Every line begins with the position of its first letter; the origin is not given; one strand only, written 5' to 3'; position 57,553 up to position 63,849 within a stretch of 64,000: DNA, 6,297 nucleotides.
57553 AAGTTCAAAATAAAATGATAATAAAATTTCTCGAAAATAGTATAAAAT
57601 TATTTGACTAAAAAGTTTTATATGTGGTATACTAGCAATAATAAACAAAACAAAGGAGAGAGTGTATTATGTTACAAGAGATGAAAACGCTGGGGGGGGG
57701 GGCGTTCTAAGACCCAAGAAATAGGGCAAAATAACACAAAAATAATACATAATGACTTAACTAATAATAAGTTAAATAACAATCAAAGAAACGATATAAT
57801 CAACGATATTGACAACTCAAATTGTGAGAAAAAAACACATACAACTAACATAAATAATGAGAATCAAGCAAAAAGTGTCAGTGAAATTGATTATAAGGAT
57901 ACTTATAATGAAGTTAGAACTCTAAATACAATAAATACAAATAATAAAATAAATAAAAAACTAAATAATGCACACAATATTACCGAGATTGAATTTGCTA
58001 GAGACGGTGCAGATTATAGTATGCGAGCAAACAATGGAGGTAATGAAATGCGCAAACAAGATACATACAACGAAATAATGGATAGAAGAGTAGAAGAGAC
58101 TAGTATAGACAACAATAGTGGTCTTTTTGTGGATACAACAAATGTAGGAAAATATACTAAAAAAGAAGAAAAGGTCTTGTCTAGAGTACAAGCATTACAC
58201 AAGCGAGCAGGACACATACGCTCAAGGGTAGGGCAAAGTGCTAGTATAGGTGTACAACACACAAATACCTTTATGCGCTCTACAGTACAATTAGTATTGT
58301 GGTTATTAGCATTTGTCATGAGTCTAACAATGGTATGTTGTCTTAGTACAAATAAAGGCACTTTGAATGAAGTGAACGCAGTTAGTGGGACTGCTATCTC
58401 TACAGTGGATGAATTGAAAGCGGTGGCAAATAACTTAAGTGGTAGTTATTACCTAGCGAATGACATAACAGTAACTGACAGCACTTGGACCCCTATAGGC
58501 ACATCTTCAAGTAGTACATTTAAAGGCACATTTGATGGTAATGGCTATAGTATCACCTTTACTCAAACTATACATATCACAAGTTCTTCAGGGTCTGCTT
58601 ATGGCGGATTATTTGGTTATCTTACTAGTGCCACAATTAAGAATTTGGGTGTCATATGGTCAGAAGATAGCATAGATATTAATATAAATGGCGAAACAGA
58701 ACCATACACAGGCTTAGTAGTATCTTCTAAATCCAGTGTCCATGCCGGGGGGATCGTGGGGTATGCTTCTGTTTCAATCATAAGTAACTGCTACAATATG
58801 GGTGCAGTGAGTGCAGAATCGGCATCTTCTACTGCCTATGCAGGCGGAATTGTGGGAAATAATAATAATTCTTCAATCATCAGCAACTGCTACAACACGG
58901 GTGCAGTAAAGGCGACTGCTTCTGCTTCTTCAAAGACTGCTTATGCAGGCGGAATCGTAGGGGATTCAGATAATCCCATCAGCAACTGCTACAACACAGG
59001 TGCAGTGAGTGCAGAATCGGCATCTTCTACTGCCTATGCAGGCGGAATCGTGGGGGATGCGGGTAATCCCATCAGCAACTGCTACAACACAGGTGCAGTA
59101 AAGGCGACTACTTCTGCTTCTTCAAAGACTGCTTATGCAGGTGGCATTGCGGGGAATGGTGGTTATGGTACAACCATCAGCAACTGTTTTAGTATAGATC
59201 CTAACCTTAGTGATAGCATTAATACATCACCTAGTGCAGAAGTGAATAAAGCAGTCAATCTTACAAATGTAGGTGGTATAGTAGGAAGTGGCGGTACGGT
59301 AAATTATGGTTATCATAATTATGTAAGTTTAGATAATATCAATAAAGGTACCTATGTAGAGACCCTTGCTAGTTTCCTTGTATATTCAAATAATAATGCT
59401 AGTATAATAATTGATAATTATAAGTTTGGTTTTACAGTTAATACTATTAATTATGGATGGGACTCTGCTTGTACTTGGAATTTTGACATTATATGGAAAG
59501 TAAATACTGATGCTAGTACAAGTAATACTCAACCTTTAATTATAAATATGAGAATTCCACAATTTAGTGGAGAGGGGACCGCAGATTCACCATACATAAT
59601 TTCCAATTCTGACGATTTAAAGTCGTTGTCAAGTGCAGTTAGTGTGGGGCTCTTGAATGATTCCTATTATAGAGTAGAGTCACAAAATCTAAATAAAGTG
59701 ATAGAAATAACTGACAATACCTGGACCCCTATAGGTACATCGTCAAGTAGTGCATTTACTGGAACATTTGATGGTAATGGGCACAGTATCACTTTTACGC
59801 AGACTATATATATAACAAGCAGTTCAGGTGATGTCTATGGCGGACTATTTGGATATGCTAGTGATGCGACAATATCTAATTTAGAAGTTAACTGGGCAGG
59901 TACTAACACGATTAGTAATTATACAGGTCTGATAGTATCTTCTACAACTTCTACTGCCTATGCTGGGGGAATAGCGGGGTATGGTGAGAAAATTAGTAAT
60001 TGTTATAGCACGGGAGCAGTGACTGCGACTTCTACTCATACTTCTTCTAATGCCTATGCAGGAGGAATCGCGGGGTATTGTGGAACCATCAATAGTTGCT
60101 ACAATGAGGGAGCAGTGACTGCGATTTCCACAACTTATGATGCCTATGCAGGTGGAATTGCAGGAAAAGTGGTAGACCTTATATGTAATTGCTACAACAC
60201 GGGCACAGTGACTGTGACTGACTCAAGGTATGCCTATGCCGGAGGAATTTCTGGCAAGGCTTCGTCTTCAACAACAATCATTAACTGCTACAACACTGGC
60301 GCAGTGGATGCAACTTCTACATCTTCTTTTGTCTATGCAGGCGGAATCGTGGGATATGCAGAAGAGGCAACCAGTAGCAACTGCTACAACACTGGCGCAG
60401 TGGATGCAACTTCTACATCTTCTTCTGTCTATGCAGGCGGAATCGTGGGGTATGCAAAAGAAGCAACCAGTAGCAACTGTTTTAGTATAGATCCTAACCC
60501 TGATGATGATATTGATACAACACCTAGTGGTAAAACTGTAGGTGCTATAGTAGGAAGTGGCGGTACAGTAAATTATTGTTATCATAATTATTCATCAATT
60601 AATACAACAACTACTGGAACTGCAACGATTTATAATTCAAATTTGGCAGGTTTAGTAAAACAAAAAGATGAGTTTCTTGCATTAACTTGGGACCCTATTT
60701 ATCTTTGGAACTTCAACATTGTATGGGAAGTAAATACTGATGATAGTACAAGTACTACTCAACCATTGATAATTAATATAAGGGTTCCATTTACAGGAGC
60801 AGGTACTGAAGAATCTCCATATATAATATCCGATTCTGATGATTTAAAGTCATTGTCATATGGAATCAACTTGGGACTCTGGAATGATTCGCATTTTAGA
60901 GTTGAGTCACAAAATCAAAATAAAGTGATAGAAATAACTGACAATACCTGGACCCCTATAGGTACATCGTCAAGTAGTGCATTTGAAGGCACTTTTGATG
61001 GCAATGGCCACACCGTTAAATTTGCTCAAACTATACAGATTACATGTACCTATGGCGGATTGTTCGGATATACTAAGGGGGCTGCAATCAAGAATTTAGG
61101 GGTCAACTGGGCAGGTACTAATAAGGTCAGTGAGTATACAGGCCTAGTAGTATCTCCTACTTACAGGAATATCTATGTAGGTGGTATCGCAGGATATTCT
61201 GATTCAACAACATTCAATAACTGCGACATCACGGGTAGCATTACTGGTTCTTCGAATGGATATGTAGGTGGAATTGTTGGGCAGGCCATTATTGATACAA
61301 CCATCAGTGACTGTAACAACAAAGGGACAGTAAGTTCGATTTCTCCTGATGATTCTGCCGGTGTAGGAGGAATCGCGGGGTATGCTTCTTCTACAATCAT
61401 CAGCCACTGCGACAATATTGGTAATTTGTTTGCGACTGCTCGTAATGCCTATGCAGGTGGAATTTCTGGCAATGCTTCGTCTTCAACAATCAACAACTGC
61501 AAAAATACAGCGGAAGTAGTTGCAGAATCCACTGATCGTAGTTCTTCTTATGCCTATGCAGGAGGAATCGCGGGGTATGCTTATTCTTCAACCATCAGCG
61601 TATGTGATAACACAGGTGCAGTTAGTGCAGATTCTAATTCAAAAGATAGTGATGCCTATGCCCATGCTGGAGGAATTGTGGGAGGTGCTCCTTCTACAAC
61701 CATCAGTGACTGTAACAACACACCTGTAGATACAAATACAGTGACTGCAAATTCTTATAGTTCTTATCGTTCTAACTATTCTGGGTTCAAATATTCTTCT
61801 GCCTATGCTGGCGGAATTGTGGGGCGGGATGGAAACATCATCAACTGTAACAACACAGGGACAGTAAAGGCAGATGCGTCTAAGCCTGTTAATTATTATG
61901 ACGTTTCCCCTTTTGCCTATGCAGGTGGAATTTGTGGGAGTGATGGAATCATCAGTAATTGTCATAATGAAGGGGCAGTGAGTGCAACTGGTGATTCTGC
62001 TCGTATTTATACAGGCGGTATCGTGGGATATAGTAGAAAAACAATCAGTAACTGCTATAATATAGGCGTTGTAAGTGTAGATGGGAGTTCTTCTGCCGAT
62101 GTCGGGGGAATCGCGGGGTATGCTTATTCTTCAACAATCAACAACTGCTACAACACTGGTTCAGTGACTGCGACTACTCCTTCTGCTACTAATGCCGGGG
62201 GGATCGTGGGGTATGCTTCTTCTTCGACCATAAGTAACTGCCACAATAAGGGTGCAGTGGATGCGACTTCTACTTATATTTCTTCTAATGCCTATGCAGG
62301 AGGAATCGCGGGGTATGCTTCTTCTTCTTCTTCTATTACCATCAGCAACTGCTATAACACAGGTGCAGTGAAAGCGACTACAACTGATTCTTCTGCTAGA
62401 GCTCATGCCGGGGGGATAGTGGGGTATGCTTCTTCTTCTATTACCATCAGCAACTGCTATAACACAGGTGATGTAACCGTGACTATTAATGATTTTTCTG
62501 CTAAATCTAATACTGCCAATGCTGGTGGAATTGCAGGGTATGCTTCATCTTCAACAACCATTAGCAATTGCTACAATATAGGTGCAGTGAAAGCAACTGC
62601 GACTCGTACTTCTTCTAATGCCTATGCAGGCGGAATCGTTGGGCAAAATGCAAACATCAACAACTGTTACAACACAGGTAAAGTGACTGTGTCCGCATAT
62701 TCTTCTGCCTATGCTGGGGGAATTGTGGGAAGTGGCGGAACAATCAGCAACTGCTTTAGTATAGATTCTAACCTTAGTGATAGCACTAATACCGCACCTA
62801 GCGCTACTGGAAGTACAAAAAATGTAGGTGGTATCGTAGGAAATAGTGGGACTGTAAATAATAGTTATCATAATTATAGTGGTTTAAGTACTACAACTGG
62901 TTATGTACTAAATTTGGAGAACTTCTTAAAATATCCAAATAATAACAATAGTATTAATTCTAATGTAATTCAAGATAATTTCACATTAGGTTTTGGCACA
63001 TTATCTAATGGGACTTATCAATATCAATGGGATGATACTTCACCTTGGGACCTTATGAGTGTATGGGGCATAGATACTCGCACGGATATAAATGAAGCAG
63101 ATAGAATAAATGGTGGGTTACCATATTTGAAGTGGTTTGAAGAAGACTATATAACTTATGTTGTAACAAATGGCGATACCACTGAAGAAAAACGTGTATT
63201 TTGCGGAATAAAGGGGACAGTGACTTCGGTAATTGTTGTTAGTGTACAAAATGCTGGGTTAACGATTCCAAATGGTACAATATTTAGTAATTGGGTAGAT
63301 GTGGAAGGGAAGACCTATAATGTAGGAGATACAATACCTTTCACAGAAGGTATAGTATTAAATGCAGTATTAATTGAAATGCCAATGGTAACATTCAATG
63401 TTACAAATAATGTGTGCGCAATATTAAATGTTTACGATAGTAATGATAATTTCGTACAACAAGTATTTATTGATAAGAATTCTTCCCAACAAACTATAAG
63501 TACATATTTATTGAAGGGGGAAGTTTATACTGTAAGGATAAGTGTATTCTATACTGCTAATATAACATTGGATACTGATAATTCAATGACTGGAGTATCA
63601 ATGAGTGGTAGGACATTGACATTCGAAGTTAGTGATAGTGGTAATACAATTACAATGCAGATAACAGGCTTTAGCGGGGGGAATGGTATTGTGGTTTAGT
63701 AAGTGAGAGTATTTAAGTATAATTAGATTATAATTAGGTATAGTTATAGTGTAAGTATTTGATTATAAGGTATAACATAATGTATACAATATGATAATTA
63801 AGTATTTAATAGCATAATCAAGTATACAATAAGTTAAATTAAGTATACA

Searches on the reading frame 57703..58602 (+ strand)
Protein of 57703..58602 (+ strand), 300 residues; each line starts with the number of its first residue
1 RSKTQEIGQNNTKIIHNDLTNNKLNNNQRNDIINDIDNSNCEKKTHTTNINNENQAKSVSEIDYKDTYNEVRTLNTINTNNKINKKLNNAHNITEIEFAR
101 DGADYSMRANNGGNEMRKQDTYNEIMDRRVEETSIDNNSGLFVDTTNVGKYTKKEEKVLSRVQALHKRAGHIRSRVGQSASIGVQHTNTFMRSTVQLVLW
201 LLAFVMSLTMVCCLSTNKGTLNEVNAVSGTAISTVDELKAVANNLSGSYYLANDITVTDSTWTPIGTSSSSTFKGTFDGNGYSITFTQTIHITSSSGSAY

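Call 42: find_homologous_proteins(query=window:57703-58602:+, max_evalue=0.001)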
Query window:57703-58602:+ (300 aa): 74 proteins with E <= 0.001 among 1219 candidates.
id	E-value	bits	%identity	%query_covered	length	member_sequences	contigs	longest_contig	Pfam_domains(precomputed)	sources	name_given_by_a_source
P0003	1.3e-52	197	61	57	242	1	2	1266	-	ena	-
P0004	6.4e-43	165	75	37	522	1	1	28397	PF07581.18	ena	-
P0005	1.5e-10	59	57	22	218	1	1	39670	-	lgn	-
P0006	1.5e-8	52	48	28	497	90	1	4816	PF05342.20,PF07581.18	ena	-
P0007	1.8e-8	52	42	30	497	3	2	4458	PF05342.20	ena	-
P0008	1.9e-8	52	58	20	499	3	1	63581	PF05342.20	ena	-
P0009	2.5e-8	52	56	20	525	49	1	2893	PF05342.20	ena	-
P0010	3.7e-8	51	46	28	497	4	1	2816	PF05342.20,PF07581.18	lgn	-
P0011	4.8e-8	51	42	30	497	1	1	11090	PF05342.20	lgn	-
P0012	5.6e-8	51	44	31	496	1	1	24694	PF05342.20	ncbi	-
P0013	5.7e-8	51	51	22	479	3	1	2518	PF05342.20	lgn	-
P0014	6.5e-8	50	46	28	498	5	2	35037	PF05342.20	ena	-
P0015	8.1e-8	50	43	31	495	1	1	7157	PF05342.20,PF07581.18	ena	-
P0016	8.1e-8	50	43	31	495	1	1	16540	PF05342.20,PF07581.18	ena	-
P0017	8.4e-8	50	44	31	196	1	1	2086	PF05342.20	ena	-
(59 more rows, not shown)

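Call 44: find_encoding_contigs(protein=P0003, flank=5000, max_places=10)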
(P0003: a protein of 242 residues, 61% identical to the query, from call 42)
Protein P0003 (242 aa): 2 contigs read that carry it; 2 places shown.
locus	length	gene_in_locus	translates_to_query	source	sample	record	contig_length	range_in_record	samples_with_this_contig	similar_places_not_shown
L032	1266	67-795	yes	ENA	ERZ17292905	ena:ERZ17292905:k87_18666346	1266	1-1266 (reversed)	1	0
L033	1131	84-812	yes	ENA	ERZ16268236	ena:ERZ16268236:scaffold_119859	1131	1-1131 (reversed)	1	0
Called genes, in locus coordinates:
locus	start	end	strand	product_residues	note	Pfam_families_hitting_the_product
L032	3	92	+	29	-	?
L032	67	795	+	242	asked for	-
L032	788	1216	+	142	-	-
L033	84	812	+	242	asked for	-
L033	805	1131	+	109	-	?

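Call 45: find_encoding_contigs(protein=P0004, flank=6000, max_places=10)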
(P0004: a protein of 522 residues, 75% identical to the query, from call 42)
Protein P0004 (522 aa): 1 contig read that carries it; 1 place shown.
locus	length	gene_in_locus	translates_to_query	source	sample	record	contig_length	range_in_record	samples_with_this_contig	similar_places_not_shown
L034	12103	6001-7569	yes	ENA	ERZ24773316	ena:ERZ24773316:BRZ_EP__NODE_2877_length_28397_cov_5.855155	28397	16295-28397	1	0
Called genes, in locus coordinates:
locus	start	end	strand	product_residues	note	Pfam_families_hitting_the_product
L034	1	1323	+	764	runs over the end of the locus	-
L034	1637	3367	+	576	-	-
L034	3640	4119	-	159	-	-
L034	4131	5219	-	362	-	PF01926:MMR_HSR1, PF02421:FeoB_N, PF06071:YchF-GTPase_C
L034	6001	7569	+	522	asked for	PF07581:Glug (faint)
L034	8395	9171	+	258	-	PF02673:BacA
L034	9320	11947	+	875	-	PF00690:Cation_ATPase_N, PF00122:E1-E2_ATPase, PF00702:Hydrolase, PF13246:Cation_ATPase, PF00689:Cation_ATPase_C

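Call 68: search_protein_families(library=pfam, proteins=[L034:1562-3364:+, L034:5800-7566:+, L034:1-1320:+], max_evalue=0.01)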
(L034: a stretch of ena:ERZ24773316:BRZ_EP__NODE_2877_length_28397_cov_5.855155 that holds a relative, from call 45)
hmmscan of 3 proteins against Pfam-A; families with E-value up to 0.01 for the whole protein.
L034:1562-3364:+ (601 aa): 0 families

L034:5800-7566:+ (589 aa): 1 family
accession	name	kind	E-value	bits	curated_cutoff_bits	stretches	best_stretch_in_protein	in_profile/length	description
PF07581.17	Glug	-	2.4e-08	34.3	20.5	1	269-293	4-28/28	The GLUG motif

L034:1-1320:+ (440 aa): 1 family
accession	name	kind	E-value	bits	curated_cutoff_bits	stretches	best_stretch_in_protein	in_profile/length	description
PF03124.20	EXS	-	0.0075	16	25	0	187-249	197-257/330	EXS family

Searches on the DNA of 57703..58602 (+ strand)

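Call 66: search_rna_families(sources=[L034, L031, L032], threshold=gathering)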
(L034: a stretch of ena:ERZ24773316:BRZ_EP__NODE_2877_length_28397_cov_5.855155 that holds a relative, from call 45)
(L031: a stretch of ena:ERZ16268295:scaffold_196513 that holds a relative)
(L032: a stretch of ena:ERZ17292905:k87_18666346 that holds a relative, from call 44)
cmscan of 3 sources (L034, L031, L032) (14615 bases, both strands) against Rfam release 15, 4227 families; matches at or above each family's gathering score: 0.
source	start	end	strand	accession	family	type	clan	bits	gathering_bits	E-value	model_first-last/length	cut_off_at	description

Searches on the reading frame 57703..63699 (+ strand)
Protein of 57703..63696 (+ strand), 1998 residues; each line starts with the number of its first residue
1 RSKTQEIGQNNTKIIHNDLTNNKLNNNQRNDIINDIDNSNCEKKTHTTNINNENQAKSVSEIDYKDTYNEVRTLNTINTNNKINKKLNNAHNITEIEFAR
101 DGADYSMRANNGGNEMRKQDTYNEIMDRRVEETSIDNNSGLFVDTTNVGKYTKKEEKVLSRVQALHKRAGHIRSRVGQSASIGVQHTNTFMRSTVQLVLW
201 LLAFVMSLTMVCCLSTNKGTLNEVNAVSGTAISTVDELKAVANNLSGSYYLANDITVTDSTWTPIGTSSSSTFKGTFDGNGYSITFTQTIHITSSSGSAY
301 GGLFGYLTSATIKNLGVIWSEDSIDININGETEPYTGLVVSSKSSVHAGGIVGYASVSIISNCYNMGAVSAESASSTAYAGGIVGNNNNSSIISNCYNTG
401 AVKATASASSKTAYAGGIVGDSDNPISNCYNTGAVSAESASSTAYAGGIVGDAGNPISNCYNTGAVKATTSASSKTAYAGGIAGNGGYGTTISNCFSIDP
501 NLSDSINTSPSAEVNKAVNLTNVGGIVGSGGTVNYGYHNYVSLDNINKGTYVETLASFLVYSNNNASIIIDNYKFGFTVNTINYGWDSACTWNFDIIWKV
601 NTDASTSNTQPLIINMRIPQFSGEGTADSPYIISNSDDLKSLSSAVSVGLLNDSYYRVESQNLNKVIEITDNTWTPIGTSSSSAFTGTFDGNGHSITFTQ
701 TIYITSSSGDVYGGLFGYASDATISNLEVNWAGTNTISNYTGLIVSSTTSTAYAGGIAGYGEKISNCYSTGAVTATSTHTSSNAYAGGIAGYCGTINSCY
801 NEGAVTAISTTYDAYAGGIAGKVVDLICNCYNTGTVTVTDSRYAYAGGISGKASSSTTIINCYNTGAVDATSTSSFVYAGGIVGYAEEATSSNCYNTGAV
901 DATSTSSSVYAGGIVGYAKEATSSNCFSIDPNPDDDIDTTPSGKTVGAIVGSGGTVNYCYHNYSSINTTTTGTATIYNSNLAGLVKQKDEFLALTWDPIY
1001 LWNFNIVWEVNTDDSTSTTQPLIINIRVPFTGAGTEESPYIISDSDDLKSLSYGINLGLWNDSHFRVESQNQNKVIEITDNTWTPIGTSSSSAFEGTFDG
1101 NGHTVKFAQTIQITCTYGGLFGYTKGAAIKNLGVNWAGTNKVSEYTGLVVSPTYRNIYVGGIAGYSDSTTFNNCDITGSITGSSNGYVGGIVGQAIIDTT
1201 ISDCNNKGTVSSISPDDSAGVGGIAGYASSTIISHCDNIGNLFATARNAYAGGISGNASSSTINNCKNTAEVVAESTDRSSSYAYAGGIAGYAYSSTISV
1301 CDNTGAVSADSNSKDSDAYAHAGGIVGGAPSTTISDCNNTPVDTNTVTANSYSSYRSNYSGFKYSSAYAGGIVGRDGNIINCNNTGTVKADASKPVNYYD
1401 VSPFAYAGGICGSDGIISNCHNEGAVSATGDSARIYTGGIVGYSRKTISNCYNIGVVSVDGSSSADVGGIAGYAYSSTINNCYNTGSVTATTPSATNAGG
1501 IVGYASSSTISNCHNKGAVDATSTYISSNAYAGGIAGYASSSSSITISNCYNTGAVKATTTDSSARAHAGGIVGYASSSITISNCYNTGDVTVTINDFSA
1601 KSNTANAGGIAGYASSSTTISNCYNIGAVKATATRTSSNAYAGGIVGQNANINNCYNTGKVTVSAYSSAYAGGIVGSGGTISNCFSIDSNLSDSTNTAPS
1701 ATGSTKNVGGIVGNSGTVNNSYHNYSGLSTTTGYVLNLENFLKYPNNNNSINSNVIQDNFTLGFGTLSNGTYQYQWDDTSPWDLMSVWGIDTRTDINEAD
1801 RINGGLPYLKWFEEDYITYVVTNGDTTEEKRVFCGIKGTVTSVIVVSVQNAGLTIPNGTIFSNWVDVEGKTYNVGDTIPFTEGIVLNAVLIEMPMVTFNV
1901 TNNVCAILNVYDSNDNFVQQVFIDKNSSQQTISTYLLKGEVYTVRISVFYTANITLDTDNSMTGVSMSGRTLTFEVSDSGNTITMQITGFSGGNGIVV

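Call 12: search_protein_families(library=pfam, proteins=[window:58021-63696:+])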
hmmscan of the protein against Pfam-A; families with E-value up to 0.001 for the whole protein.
window:58021-63696:+ (1892 aa): 1 family
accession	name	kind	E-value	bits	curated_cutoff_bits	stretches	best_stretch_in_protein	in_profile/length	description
PF07581.17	Glug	-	2.4e-41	137.7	20.5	0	1078-1105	1-28/28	The GLUG motif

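Call 41: find_encoding_contigs(protein=window:58021-63699:+, flank=3000, max_places=10)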
Protein window:58021-63699:+ (1892 aa): no gene with exactly this product is on record in the collection.

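Call 81: search_protein_families(library=ncbifam, proteins=[window:57703-63696:+], max_evalue=0.01)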
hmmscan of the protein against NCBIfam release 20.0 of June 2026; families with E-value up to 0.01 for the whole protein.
window:57703-63696:+ (1998 aa): 0 families
